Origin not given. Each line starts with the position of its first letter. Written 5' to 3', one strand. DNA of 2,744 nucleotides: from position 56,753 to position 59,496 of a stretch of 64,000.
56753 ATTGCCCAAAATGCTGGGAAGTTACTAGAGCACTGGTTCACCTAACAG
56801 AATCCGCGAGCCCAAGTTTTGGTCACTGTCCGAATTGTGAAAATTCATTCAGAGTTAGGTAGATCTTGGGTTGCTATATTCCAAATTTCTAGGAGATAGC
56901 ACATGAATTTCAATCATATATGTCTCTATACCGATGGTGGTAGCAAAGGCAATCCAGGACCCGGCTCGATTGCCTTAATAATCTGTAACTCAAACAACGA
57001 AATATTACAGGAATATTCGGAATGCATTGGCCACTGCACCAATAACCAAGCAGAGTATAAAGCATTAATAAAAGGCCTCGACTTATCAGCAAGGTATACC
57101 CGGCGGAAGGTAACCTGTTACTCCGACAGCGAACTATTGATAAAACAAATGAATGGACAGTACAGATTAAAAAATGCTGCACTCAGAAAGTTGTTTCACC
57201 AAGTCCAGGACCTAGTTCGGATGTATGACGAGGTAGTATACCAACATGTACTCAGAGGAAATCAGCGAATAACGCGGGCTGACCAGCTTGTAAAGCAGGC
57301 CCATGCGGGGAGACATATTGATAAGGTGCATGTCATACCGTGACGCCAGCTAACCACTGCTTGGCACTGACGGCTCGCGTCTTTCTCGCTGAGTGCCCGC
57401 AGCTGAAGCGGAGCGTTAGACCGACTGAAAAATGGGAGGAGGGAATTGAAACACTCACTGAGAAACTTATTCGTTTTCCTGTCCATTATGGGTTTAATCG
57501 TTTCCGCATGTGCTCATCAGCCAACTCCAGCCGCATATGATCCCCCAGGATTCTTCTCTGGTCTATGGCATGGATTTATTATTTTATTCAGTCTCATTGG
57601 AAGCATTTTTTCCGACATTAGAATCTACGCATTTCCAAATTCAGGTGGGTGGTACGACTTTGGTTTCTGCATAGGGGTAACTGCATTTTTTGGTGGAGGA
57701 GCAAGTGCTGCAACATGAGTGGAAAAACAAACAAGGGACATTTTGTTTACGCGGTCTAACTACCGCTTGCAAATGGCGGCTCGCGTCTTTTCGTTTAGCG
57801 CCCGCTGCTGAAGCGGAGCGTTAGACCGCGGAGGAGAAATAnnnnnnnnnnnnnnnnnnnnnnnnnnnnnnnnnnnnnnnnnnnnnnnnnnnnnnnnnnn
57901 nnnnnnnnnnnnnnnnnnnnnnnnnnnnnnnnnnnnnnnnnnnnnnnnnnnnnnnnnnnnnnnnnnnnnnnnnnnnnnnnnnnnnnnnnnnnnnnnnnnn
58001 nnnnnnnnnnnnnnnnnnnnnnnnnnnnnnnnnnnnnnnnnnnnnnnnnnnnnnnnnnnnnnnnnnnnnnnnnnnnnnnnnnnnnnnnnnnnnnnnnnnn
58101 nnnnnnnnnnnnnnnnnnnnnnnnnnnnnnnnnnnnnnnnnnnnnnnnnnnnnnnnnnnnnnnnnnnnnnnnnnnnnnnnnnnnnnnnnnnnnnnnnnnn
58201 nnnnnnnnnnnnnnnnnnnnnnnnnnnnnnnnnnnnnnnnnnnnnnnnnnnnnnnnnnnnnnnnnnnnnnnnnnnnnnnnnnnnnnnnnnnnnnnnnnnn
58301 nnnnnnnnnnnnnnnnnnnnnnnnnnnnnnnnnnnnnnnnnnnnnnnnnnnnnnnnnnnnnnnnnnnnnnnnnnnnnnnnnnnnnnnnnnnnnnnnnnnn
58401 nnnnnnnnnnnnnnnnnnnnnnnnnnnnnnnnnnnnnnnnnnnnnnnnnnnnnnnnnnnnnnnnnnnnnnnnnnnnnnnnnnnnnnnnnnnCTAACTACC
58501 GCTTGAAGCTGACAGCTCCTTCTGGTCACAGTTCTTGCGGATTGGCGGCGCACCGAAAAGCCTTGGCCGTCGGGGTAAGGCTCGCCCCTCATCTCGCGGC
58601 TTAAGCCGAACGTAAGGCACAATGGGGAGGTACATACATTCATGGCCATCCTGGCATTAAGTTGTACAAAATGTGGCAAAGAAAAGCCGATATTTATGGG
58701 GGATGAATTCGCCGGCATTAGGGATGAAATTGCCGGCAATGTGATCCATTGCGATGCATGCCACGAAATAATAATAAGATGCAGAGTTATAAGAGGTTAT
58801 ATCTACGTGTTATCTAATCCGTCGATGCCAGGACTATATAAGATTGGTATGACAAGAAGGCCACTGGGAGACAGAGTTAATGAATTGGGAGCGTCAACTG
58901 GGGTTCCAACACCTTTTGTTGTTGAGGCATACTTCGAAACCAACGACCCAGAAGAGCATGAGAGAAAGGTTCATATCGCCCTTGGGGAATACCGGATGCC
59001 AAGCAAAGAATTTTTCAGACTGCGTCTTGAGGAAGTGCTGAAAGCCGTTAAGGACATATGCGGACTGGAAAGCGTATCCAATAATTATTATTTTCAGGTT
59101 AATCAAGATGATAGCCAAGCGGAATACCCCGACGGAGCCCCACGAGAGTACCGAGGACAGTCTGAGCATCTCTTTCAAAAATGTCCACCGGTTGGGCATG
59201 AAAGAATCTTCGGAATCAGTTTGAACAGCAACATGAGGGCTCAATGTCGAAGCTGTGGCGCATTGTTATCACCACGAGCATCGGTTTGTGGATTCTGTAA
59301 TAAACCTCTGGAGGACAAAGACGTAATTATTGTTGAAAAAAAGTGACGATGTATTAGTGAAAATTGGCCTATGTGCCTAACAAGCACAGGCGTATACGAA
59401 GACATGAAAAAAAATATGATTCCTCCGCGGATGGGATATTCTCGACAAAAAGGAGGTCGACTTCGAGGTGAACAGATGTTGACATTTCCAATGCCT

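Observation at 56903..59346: Cassette cargo looks defence/nuclease-like: RNase HI-like protein, PD-(D/E)xK-like hypothetical, and a T5orf172 (GIY-YIG-related) protein with zinc ribbons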

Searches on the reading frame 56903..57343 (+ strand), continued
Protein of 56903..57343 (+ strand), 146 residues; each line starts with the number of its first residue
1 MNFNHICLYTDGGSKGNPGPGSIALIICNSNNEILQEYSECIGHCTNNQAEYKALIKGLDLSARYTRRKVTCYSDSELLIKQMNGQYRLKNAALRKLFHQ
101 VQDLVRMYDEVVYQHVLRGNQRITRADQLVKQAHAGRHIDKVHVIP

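Call 84: list_cluster_members(proteins=[window:56903-57343:+, window:57842-58480:+, window:58642-59346:+, window:59522-63910:+])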
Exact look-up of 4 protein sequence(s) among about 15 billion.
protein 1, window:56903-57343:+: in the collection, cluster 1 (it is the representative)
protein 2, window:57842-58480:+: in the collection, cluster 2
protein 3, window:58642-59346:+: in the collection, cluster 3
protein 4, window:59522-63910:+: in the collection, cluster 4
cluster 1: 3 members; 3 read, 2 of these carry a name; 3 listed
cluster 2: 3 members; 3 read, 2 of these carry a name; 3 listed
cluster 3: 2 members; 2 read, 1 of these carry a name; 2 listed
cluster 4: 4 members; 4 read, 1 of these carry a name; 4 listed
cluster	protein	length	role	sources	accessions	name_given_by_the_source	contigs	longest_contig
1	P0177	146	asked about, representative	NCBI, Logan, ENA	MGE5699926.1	MAG: ribonuclease HI family protein [Deltaproteobacteria bacterium]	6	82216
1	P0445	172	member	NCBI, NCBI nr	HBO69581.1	MAG TPA: ribonuclease H [Deltaproteobacteria bacterium] | ribonuclease H [Deltaproteobacteria bacterium]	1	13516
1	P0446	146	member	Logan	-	-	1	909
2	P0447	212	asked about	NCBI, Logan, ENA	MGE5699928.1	MAG: hypothetical protein ACM31N_07695 [Deltaproteobacteria bacterium]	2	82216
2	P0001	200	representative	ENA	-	-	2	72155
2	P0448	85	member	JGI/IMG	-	hypothetical protein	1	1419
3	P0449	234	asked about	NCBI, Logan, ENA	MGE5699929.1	MAG: GIY-YIG nuclease family protein [Deltaproteobacteria bacterium]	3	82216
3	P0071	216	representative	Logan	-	-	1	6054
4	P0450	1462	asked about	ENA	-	-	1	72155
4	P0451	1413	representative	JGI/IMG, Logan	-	-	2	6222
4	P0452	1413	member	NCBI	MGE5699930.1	MAG: AAA domain-containing protein [Deltaproteobacteria bacterium]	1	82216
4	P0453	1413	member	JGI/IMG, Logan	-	-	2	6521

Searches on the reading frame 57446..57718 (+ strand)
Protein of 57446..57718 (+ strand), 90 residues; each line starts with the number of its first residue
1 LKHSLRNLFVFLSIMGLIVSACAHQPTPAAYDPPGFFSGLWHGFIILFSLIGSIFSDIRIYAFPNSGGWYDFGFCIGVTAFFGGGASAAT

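Call 7: search_protein_families(library=padloc, proteins=[window:57446-57718:+], max_evalue=0.1)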
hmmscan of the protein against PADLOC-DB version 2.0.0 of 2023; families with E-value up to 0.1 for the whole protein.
window:57446-57718:+ (90 aa): 0 families

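Call 8: search_protein_families(library=pfam, proteins=[window:57446-57718:+], max_evalue=0.1)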
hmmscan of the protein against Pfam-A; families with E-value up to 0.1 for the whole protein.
window:57446-57718:+ (90 aa): 0 families

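Call 10: search_protein_families(library=ncbifam, proteins=[window:57446-57718:+], max_evalue=0.1)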
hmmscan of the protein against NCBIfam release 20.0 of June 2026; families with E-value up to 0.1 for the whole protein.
window:57446-57718:+ (90 aa): 0 families

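Call 11: search_protein_families(library=phrogs, proteins=[window:57446-57718:+], max_evalue=0.01)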
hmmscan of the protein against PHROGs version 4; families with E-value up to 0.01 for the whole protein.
window:57446-57718:+ (90 aa): 1 family
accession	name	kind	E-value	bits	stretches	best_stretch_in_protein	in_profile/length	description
phrog_30702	-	unknown function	2.9e-17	64.1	1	17-88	38-113/115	-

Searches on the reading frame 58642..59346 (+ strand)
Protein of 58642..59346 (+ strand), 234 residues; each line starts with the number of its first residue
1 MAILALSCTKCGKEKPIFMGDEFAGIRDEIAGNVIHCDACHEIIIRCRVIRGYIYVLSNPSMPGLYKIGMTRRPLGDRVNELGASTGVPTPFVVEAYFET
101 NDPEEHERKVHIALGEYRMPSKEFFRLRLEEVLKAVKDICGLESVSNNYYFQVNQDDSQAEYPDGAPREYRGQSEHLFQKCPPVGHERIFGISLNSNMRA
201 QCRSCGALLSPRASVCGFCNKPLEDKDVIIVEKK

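Call 7: search_protein_families(library=padloc, proteins=[window:58642-59346:+], max_evalue=0.1)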
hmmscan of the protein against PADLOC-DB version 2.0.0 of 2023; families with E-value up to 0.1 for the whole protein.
window:58642-59346:+ (234 aa): 6 families
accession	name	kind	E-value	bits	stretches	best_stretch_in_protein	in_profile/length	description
PDLC05041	PDC-S57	-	4.1e-27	93.2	1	51-160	5-113/212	-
PDLC05043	PDC-S57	-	1.9e-17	61.6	1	51-159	4-127/221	-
PDLC03977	PD-Lambda-1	-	1.1e-15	55.5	1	51-142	355-452/496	-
PDLC03976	PD-Lambda-1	-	2.4e-14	51.1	1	51-141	356-452/491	-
PDLC05042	PDC-S57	-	5.1e-08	30.8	1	52-140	8-100/245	-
PDLC01723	typeIV_Cas8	-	0.099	10.1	0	7-71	29-91/267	Csf1_2_IVA3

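Call 8: search_protein_families(library=pfam, proteins=[window:58642-59346:+], max_evalue=0.1)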
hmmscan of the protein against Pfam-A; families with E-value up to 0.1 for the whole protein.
window:58642-59346:+ (234 aa): 6 families
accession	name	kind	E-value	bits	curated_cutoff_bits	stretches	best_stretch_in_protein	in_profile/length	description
PF10544.15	T5orf172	-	6.3e-18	65.6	20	1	52-140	1-101/101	T5orf172 domain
PF13455.12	MUG113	-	8.7e-16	58.7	22.3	1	66-139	1-73/73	Meiotically up-regulated gene 113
PF12773.13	DZR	-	0.002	18.7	27.3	1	200-220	25-45/45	Double zinc ribbon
PF13240.11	Zn_Ribbon_1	-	0.015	15.6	25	1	202-223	2-23/23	zinc-ribbon domain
PF20120.5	DUF6510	-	0.02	15.2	26.4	0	4-47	25-64/86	Family of unknown function (DUF6510)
PF13248.11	Zn_ribbon_3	-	0.072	13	27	1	201-222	4-25/26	zinc-ribbon domain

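Call 10: search_protein_families(library=ncbifam, proteins=[window:58642-59346:+], max_evalue=0.1)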
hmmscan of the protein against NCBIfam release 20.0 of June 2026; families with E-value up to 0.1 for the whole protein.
window:58642-59346:+ (234 aa): 1 family
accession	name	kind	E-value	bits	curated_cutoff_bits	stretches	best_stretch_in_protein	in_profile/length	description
NF041374.1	GDCCVxC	domain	0.073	13.3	40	1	180-219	4-45/58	GDCCVxC domain-containing (seleno)protein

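Call 11: search_protein_families(library=phrogs, proteins=[window:58642-59346:+], max_evalue=0.01)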
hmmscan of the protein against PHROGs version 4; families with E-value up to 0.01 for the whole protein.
window:58642-59346:+ (234 aa): 10 families
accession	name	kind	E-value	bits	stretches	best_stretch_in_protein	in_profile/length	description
phrog_16524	-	unknown function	8.5e-29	101.7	1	50-142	23-116/215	-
phrog_8430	-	unknown function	5.4e-24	85.8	1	51-155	294-400/439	-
phrog_36333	-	unknown function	3.4e-17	63.6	1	52-137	4-90/199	-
phrog_1847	-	unknown function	2.9e-12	47.3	1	51-139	349-443/474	-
phrog_5032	-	unknown function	7.6e-08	33.2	1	51-140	77-161/178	-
phrog_18781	-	unknown function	4.5e-06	27.1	1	51-134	6-90/222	-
phrog_33243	-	unknown function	4.7e-06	27.2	1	53-122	157-226/262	-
phrog_4284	-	unknown function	4.6e-05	24.2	1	49-141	82-166/171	-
phrog_8130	-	unknown function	0.0001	22.5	1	52-145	181-268/434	-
phrog_681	-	DNA, RNA and nucleotide metabolism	0.0006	19.5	1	37-157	425-554/576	endonuclease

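Call 18: search_solved_structures(query=window:58642-59346:+, max_evalue=1, show_alignments=2)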
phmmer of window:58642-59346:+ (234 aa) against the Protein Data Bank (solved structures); distinct sequences matched with E-value up to 1: 5.
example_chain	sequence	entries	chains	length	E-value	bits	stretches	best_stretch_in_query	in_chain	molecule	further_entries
9skh_E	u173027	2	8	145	0.17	14.4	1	200-221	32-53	2,4-diacetylphloroglucinol biosynthesis protein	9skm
3irb_A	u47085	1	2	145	0.29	13.6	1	180-225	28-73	uncharacterized protein from DUF35 family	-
2jne_A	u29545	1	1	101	0.47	13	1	176-224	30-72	Hypothetical protein yfgJ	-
5m3k_B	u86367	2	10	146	0.54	12.8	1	200-221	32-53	2,4-diacetylphloroglucinol biosynthesis protein PhlB | 2,4-diacetylphloroglucinol biosynthesis protein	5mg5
8hku_L40E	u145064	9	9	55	0.75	12.3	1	198-221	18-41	50S ribosomal protein L40E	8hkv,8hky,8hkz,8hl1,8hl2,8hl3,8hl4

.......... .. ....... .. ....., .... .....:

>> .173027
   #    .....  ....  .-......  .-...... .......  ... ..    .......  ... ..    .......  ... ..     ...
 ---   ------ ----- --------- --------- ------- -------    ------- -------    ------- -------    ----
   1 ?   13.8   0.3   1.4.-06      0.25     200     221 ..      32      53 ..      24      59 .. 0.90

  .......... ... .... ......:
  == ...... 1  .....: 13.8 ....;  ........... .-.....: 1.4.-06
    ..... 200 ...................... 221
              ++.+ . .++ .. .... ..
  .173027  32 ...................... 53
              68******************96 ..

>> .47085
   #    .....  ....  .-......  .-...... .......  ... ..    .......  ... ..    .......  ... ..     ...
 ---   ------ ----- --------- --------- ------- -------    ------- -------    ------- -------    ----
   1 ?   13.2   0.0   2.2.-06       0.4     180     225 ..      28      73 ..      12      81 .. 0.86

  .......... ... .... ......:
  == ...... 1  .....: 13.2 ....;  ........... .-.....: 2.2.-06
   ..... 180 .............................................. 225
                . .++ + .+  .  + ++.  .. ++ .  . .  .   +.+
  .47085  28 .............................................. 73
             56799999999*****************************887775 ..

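Call 25: find_homologous_proteins(query=window:58642-59346:+, max_evalue=0.001)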
Query window:58642-59346:+ (234 aa): 106 proteins with E <= 0.001 among 500 candidates.
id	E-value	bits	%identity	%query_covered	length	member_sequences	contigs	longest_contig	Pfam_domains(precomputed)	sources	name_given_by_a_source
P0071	3.4e-145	500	100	92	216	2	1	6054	PF10544.16,PF13455.13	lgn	-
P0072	1.1e-27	115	48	44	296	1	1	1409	PF10544.16,PF13455.13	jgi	-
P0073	3.4e-26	110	40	62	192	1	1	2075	PF10544.16,PF13455.13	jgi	jgi:ribosomal protein S27E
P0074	1.4e-25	108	46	59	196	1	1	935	PF10544.16,PF13455.13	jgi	jgi:hypothetical protein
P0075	2.5e-25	107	36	76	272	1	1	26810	PF10544.16,PF13455.13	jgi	jgi:hypothetical protein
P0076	1.4e-18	85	35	65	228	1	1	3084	PF10544.16,PF13455.13,PF08239.18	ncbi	-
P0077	5.6e-18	83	46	41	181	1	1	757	PF10544.16,PF13455.13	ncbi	-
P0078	1.6e-17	82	44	51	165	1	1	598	PF10544.16,PF13455.13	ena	-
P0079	2.7e-17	81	49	38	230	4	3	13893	PF10544.16,PF13455.13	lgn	-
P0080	6.9e-17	80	48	43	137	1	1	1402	PF10544.16,PF13455.13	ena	-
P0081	3.3e-16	77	48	37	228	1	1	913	PF10544.16,PF13455.13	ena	-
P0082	1.2e-15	76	42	42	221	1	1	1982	PF10544.16,PF13455.13,PF06347.20,PF08239.18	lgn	-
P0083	1.7e-15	75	52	35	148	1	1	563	PF10544.16,PF13455.13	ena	-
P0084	3.2e-15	74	48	41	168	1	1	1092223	PF10544.16,PF13455.13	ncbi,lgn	ncbi:MAG: GIY-YIG nuclease family protein [Candidatus Zhuqueibacterota bacterium]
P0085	4.3e-15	74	51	38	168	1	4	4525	PF10544.16,PF13455.13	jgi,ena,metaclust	metaclust:\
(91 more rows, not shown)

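Call 72: find_encoding_contigs(protein=P0075, flank=6000, max_places=2)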
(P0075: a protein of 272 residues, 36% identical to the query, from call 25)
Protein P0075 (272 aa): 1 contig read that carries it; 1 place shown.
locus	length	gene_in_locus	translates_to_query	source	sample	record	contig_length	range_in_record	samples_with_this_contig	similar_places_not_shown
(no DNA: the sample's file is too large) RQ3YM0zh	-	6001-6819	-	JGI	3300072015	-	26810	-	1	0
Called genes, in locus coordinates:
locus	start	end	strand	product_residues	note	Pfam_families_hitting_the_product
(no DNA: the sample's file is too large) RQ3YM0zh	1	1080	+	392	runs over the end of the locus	PF13020:NOV_C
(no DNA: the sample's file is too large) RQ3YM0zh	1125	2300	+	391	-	-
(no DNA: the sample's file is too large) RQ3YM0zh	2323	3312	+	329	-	PF14338:Mrr_N, PF22722:NA-iREase1, PF04471:Mrr_cat, PF13156:Mrr_cat_2 (faint)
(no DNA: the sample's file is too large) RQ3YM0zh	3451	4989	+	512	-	PF07719:TPR_2 (faint), PF13428:TPR_14 (faint)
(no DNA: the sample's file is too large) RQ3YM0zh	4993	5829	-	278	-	-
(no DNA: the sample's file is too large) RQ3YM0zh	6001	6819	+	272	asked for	PF10544:T5orf172, PF13455:MUG113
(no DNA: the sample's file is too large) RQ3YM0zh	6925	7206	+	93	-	-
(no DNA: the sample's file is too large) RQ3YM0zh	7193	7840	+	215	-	-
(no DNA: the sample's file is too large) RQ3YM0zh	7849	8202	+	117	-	-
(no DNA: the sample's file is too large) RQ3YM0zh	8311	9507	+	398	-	-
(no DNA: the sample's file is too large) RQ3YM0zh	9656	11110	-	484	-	PF00089:Trypsin, PF13365:Trypsin_2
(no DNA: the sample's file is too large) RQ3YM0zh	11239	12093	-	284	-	PF01844:HNH (weak)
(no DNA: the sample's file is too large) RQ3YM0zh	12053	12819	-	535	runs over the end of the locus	PF02518:HATPase_c, PF13589:HATPase_c_3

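Call 78: predict_structure(alignment_id=A4)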
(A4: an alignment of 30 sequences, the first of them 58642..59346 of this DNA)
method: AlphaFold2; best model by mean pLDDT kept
length: 234 residues; sequences in the alignment: 30
mean_pLDDT: 73.2   pTM: 0.58
mean pLDDT of the five models: 73.2, 72.7, 72.7, 71.6, 70.7
residues with pLDDT >= 90: 114; 70-90: 21; 50-70: 32; < 50: 67
segments of 3 or more residues with pLDDT < 50: 154-213, 228-234
pLDDT, mean of each block of 10 residues (from residue 1): 92 90 59 86 90 96 96 94 89 95 97 97 94 98 76 47 40 35 33 41 40 56 57 36
secondary structure, 60 per line:
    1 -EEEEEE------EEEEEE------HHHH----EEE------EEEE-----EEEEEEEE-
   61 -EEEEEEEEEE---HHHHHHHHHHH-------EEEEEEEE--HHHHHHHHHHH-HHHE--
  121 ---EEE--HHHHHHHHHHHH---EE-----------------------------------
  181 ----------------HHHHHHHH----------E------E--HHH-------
elements in order: E2-7 E14-19 H26-29 E34-36 E43-46 E52-59 E62-71 H75-85 E93-100 H103-113 E124-126 H129-140 H197-204
